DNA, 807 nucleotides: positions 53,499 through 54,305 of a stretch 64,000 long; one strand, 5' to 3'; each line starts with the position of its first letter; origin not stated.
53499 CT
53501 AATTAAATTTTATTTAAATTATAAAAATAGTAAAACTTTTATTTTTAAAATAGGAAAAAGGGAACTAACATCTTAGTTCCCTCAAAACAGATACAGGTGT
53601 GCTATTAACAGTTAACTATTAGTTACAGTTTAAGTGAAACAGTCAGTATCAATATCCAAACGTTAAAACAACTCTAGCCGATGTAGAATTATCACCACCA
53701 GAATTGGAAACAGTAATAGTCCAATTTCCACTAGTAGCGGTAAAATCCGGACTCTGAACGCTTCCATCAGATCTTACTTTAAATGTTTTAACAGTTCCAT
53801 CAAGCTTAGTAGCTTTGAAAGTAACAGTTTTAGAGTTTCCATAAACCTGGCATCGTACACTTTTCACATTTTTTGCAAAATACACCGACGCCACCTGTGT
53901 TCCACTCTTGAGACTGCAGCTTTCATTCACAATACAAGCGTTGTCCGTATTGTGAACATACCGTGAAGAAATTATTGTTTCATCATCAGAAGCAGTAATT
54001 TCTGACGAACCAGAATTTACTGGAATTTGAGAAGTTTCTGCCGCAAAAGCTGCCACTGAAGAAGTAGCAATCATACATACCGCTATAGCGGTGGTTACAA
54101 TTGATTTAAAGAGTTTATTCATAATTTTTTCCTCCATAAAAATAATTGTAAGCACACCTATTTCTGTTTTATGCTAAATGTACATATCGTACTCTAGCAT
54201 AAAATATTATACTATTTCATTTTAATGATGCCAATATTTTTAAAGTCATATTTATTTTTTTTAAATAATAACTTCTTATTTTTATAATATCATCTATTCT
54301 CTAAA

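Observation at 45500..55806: tRNA-Pro-integrated mobilizable element with MobV relaxase next to a relaxase-less T4SS-like locus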

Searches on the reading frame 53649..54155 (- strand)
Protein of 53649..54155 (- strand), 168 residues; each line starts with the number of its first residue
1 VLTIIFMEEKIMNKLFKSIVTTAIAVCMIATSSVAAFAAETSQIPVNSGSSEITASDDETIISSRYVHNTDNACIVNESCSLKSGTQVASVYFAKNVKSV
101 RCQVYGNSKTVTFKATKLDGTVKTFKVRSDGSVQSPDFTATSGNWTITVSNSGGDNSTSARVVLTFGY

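Call 9: search_protein_families(library=pfam, proteins=[window:53649-54155:-], max_evalue=0.01)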
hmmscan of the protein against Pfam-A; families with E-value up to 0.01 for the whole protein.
window:53649-54155:- (168 aa): 1 family
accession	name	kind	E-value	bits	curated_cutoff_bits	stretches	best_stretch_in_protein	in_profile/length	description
PF19077.6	Big_13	-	0.0077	17.1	27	0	107-160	25-79/102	Bacterial Ig-like domain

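Call 33: search_protein_families(library=ncbifam, proteins=[window:53649-54155:-], max_evalue=0.01)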
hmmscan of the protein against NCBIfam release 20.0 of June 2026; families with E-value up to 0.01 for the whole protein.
window:53649-54155:- (168 aa): 0 families

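Call 34: search_protein_families(library=phrogs, proteins=[window:53649-54155:-], max_evalue=0.01)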
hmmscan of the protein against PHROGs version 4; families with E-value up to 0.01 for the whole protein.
window:53649-54155:- (168 aa): 0 families

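Call 72: search_protein_families(library=pfam, proteins=[window:53649-54122:-], max_evalue=5)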
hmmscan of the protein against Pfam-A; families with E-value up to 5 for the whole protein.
window:53649-54122:- (157 aa): 2 families
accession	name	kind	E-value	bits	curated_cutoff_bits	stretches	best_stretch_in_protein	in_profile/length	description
PF19077.6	Big_13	-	0.0066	17.4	27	1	96-149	25-79/102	Bacterial Ig-like domain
PF13786.12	DUF4179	-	0.17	12.8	30.1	1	2-58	3-62/94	Domain of unknown function (DUF4179)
